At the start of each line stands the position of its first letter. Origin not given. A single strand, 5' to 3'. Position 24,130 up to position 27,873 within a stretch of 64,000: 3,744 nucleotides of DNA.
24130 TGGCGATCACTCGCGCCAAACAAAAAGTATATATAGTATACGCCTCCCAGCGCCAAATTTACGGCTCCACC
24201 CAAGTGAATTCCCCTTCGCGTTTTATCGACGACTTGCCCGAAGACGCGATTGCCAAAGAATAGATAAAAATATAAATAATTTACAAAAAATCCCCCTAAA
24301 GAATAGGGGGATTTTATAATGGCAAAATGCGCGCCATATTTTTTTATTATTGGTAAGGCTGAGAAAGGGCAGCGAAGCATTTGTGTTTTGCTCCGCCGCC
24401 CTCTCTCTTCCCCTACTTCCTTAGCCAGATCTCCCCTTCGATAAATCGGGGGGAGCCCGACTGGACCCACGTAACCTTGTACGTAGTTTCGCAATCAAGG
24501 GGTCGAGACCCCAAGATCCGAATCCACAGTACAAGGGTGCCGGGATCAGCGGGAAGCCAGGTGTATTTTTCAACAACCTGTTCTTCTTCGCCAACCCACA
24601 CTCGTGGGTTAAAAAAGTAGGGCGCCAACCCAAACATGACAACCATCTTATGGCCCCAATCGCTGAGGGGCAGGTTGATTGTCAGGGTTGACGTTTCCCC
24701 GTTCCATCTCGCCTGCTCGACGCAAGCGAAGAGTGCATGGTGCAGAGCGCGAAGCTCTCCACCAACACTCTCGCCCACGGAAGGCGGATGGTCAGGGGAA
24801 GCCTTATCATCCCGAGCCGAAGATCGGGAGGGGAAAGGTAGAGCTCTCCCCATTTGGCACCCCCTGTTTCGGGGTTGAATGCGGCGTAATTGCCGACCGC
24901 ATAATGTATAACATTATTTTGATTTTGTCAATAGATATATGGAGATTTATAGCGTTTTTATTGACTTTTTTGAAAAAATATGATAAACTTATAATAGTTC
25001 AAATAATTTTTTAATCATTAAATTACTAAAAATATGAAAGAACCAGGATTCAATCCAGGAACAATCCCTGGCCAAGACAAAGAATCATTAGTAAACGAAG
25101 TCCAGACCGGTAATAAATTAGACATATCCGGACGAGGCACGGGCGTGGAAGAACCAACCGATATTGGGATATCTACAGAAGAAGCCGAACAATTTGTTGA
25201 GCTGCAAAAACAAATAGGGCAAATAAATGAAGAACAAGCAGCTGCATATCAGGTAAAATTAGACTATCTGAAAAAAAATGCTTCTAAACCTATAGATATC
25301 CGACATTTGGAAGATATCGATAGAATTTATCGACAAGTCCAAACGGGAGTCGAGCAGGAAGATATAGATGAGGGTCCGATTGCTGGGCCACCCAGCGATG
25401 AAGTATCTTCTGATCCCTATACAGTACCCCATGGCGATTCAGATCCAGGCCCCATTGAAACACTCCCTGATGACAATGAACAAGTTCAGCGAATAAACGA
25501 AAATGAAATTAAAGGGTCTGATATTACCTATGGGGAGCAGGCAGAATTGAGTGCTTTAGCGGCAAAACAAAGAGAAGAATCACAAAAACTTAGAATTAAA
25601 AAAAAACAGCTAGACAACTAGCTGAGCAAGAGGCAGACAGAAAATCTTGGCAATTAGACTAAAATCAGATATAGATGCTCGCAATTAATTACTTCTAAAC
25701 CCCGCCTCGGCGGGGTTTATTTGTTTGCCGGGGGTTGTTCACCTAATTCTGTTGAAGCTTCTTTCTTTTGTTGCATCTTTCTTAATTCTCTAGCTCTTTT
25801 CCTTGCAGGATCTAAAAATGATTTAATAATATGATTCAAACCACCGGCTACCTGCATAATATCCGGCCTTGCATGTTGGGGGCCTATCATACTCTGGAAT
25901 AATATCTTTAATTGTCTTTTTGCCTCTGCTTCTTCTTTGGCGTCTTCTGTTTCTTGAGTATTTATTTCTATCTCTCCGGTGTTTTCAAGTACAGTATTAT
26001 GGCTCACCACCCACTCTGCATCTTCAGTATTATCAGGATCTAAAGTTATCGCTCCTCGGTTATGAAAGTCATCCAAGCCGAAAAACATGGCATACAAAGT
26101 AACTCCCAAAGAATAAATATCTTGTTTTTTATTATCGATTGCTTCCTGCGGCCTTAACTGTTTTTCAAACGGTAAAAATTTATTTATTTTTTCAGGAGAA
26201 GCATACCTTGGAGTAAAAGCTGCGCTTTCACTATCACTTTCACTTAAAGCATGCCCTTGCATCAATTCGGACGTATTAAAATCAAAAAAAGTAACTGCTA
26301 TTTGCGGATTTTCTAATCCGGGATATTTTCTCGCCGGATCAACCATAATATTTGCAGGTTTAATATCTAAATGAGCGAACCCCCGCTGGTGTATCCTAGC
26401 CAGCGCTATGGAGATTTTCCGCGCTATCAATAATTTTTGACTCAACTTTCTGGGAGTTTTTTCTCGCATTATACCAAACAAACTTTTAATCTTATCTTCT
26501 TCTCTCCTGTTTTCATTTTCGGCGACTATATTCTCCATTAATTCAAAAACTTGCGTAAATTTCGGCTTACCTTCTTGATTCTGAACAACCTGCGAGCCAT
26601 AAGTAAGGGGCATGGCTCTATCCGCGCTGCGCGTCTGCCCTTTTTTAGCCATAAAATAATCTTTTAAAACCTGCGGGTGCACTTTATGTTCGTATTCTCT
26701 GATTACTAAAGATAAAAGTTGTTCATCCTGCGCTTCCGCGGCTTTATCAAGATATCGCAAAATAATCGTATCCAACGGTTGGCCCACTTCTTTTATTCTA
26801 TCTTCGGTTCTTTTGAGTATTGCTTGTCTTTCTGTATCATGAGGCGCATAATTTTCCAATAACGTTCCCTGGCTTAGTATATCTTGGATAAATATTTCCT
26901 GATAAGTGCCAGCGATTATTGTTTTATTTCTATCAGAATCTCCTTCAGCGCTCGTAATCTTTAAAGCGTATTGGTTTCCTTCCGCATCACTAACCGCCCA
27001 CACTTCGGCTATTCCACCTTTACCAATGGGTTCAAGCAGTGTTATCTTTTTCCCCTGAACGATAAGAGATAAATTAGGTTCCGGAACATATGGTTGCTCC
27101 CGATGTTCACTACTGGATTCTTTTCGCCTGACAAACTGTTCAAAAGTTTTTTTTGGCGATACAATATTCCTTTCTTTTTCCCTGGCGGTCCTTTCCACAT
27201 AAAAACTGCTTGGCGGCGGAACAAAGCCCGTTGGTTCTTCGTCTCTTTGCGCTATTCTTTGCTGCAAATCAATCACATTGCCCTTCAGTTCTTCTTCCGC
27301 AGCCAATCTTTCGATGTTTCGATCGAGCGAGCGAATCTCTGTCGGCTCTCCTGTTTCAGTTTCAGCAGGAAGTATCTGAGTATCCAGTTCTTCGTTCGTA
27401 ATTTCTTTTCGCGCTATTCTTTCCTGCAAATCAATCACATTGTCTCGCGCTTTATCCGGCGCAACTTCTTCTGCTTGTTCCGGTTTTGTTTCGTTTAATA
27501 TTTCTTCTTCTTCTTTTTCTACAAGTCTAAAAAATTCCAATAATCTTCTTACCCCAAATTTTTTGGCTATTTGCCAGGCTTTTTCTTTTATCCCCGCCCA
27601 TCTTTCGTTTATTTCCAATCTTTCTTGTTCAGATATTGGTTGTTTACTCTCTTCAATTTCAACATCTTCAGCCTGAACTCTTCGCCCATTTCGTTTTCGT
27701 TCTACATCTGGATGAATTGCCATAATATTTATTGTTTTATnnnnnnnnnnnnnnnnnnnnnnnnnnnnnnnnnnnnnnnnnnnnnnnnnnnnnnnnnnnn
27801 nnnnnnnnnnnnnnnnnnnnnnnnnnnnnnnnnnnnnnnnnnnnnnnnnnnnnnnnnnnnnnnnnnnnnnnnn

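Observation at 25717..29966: Hanks-type kinases with 100-200 aa inserted between the beta3 lysine and the hinge, and non-canonical DFG/HRD motifs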

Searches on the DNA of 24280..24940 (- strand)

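Call 92: search_rna_families(source=window, start=24280, end=24940, threshold=evalue, max_evalue=10)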
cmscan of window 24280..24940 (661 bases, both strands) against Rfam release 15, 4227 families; matches with E-value up to 10: 22.
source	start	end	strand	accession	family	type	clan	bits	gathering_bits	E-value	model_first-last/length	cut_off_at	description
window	24283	24315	+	RF02844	RefA9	Gene; antisense;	-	29.3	49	0.021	30-64/64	no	Enterococcus sRNA A9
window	24282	24355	-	RF01859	Phe_leader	Cis-reg; leader;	-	25.2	55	0.07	1-125/125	no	Phenylalanine leader peptide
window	24535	24603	-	RF00771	mir-185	Gene; miRNA;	-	21.6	60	0.2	1-79/79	no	mir-185 microRNA precursor family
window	24280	24320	+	RF01859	Phe_leader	Cis-reg; leader;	-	21.4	55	0.48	88-125/125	5'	Phenylalanine leader peptide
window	24356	24412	-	RF03792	MIR6462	Gene; miRNA;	-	20.6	96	0.54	1-119/119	no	MIR6462 microRNA precursor family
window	24312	24347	+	RF02074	STnc240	Gene; sRNA;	-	20.4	55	2.4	1-77/77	no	Enterobacterial sRNA STnc240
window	24287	24351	-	RF02677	NsiR4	Gene; sRNA;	-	20.1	40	0.058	1-65/65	no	Nitrogen stress-induced RNA 4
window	24353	24416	-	RF03964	mir-H1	Gene; miRNA;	-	19.3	97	2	1-85/85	no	mir-H1 microRNA precursor family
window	24567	24615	-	RF01329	CRISPR-DR15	Gene; CRISPR;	-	18.7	36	0.57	1-37/37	no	CRISPR RNA direct repeat element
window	24348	24418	-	RF00908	MIR529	Gene; miRNA;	-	18.3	75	0.22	1-131/131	no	MIR529 microRNA precursor family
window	24283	24375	-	RF02837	anti-hemB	Gene; sRNA;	-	18.1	49.5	0.12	1-81/81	no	Burkholderia RNA 7 (anti-hemB)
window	24348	24417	+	RF02626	WsnRNA59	Gene; sRNA;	-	18.1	49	0.7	1-89/89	no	Wolbachia sRNA 59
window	24281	24382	-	RF00515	PyrR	Cis-reg;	-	17.8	54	7.9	1-115/115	no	PyrR binding site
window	24356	24413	+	RF04288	mir-9201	Gene; miRNA;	CL00147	16.9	95.5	1.2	1-81/81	no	mir-9201 microRNA precursor family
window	24344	24427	+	RF00908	MIR529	Gene; miRNA;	-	16.7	75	0.66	1-131/131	no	MIR529 microRNA precursor family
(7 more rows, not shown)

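Call 95: search_dna_similar(query=window:24320-24910:-, collection=phages, mode=distant, max_evalue=0.01, max_rows=10)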
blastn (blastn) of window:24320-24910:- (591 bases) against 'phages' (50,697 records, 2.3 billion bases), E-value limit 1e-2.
No match.

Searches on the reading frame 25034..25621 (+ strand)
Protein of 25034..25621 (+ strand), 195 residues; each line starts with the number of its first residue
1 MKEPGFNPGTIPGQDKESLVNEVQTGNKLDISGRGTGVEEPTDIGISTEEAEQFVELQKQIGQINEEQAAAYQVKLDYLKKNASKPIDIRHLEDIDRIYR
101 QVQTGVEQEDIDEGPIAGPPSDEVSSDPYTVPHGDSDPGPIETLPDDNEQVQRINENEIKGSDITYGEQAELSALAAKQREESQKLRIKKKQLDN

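Call 3: search_protein_families(library=pfam, proteins=[window:25034-25621:+], max_evalue=1)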
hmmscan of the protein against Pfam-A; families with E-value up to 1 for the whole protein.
window:25034-25621:+ (195 aa): 1 family
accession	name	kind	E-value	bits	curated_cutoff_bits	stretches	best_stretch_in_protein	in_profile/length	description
PF06924.17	DUF1281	-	0.18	11.8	27.3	1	47-103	27-81/177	Protein of unknown function (DUF1281)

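Call 4: search_protein_families(library=ncbifam, proteins=[window:25034-25621:+], max_evalue=1)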
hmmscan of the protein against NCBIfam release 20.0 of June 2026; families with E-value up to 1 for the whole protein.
window:25034-25621:+ (195 aa): 0 families

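Call 22: search_protein_families(library=padloc, proteins=[window:25034-25621:+], max_evalue=0.01)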
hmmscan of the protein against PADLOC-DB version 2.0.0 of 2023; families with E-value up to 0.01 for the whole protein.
window:25034-25621:+ (195 aa): 0 families

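Call 51: search_protein_families(library=phrogs, proteins=[window:25034-25621:+], max_evalue=0.01)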
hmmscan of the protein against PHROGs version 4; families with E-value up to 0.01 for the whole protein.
window:25034-25621:+ (195 aa): 0 families

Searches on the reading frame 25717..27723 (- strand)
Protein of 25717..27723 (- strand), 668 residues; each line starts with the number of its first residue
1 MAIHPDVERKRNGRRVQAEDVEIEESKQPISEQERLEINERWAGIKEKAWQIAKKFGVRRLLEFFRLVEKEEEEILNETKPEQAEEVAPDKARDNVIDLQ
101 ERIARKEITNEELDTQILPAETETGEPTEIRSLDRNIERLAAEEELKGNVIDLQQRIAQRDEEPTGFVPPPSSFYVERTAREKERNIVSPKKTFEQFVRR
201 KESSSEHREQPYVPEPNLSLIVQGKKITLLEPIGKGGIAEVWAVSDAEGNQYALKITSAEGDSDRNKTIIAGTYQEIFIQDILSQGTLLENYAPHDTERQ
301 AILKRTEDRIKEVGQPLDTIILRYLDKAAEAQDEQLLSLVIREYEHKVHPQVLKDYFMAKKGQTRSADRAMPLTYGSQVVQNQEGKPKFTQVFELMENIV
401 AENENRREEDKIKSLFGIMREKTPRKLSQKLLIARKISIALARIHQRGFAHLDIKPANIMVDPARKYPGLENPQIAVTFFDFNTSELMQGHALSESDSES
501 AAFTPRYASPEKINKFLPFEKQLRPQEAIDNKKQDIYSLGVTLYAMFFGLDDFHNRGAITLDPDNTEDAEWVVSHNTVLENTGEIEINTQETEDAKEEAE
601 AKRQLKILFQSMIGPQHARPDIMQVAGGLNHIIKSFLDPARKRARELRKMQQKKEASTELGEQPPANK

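Call 3: search_protein_families(library=pfam, proteins=[window:25717-27723:-], max_evalue=1)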
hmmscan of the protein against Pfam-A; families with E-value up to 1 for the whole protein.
window:25717-27723:- (668 aa): 3 families
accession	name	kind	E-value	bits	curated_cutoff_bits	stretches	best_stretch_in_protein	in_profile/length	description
PF00069.31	Pkinase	-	1.8e-19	70.6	31.7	1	413-612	83-243/263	Protein kinase domain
PF07714.23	PK_Tyr_Ser-Thr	-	8.7e-05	22.4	23.1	1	421-547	95-198/258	Protein tyrosine and serine/threonine kinase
PF03109.22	ABC1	-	0.092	12.3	22.9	1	425-482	164-211/244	ABC1 atypical kinase-like domain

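Call 4: search_protein_families(library=ncbifam, proteins=[window:25717-27723:-], max_evalue=1)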
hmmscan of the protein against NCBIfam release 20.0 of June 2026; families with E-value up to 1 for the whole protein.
window:25717-27723:- (668 aa): 11 families
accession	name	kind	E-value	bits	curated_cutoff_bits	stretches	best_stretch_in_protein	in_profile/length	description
NF047741.1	antiphage_MADS6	equivalog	2.7e-15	55.9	460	2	417-576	287-424/612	methylation-associated defense system protein kinase MAD6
NF033483.0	PknB_PASTA_kin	equivalog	7.6e-12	45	450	1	418-553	97-208/563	Stk1 family PASTA domain-containing Ser/Thr kinase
NF038150.1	lanthi_synth_IV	equivalog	8.8e-11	40.8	650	1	422-649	292-497/851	class IV lanthionine synthetase LanL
NF038151.1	lanthi_synth_III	equivalog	3.3e-06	25.8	575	1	431-641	339-505/833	class III lanthionine synthetase LanKC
NF043056.1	T4SS_LegK1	equivalog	0.00018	20.2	550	1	442-610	203-338/516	Dot/Icm T4SS effector kinase LegK1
NF009651.0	PRK13184.1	equivalog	0.00047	18.2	839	1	431-547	116-225/932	serine/threonine-protein kinase PknD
NF052427.1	StpK7MSMEG_1200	equivalog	0.0059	15.1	900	1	428-462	108-142/601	serine/threonine protein kinase StpK7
TIGR03724.2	arch_bud32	equivalog_domain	0.0069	15.9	125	1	426-464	83-121/193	KEOPS complex kinase/ATPase Bud32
TIGR03903.1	TOMM_kin_cyc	equivalog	0.0076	14.1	705.75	1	440-513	91-161/1267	TOMM system kinase/cyclase fusion protein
NF002475.0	PRK01723.1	equivalog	0.034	13.2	142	1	435-466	150-181/241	3-deoxy-D-manno-octulosonic acid kinase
NF053615.1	SerThrKinAfsKStmc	equivalog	0.28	9.7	1300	1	418-461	102-145/809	protein serine/threonine kinase AfsK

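Call 10: find_homologous_proteins(query=window:25717-27723:-, max_evalue=0.00001)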
Query window:25717-27723:- (668 aa): 2 proteins with E <= 0.00001 among 8000 candidates.
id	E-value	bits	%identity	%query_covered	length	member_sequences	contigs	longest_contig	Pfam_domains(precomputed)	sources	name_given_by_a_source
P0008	0.0e+0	1461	100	100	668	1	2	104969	PF00069.32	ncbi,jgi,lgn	ncbi:MAG: hypothetical protein WC752_02195 [Patescibacteria group bacterium]|jgi:serine/threonine pr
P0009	7.6e-8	50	34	21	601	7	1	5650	PF06293.21,PF07714.24,PF00069.32,PF03109.23,PF14531.13,PF01636.30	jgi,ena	-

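Call 22: search_protein_families(library=padloc, proteins=[window:25717-27723:-], max_evalue=0.01)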
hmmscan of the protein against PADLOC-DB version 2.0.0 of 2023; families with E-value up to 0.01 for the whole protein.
window:25717-27723:- (668 aa): 29 families (the best 25 are shown)
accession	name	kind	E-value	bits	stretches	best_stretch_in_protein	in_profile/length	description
PDLC04138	mad6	-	2.7e-21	74.1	1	414-550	138-253/659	mads_6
PDLC03920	MkoA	-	2e-16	57.5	1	417-647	116-294/1112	-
PDLC04042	PD-T4-6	-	4e-16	57.5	1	414-556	95-215/292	-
PDLC04053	PD-T4-6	-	9.8e-15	52.8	1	422-556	104-214/311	-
PDLC04061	PD-T4-6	-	2.8e-13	48.2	1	415-548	107-218/510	-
PDLC04047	PD-T4-6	-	4.8e-13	46.9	2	418-557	101-216/327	-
PDLC04060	PD-T4-6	-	4.1e-11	40.5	1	414-560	94-216/486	-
PDLC04054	PD-T4-6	-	6.1e-11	40.3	1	425-554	108-214/347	-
PDLC01088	C3a189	-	9.9e-09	32.3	1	422-554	90-209/840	kinase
PDLC04048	PD-T4-6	-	2.2e-08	31.9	1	419-561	102-220/354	-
PDLC04052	PD-T4-6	-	6.2e-08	30.3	1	418-555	103-218/496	-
PDLC04043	PD-T4-6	-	2.2e-07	28.3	1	428-555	115-219/452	-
PDLC04044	PD-T4-6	-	2.3e-07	28.3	1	438-545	148-231/372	-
PDLC04050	PD-T4-6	-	4.9e-07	27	0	438-461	173-196/480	-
PDLC04039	PD-T4-6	-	2.1e-06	25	1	420-561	106-223/458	-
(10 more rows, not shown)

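Call 51: search_protein_families(library=phrogs, proteins=[window:25717-27723:-], max_evalue=0.01)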
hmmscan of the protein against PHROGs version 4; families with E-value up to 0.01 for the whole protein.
window:25717-27723:- (668 aa): 2 families
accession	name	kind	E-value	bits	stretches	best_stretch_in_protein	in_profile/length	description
phrog_2361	-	other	1.7e-16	61.2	1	420-556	103-218/415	serine-threonine kinase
phrog_16174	-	unknown function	0.0015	19.4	1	219-277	21-76/125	-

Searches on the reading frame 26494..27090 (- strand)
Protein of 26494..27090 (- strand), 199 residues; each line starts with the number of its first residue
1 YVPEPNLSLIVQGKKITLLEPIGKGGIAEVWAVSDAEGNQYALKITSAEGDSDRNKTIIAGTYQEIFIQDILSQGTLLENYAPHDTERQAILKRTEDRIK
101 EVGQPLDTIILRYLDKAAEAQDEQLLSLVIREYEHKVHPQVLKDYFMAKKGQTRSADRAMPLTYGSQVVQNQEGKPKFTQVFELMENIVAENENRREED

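Call 32: find_homologous_proteins(query=A2, max_evalue=0.001)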
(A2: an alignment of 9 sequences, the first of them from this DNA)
Query A2 (9 sequences) (199 aa, profile of the alignment): 2 proteins with E <= 0.001 among 8000 candidates.
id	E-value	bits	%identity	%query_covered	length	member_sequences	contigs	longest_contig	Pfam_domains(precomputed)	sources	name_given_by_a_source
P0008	6.2e-60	220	100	100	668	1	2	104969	PF00069.32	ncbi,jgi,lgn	ncbi:MAG: hypothetical protein WC752_02195 [Patescibacteria group bacterium]|jgi:serine/threonine pr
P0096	3.2e-52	195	43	7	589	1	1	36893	PF06293.21,PF07714.24,PF00069.32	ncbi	ncbi:MAG: protein kinase [Candidatus Kerfeldbacteria bacterium]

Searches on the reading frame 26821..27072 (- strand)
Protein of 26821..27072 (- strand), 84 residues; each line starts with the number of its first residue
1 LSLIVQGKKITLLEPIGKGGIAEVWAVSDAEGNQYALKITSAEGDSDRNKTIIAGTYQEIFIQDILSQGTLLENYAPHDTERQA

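Call 21: search_protein_families(library=pfam, proteins=[window:26821-27072:-], max_evalue=10)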
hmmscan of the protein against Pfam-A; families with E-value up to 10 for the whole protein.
seq(84 aa): 2 families
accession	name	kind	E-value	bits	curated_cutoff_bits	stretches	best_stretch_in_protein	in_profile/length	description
PF00069.31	Pkinase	-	0.047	13.5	31.7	1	12-62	3-51/263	Protein kinase domain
PF13095.12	FTA2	-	0.085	12.9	30.2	1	8-45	22-58/214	Kinetochore Sim4 complex subunit FTA2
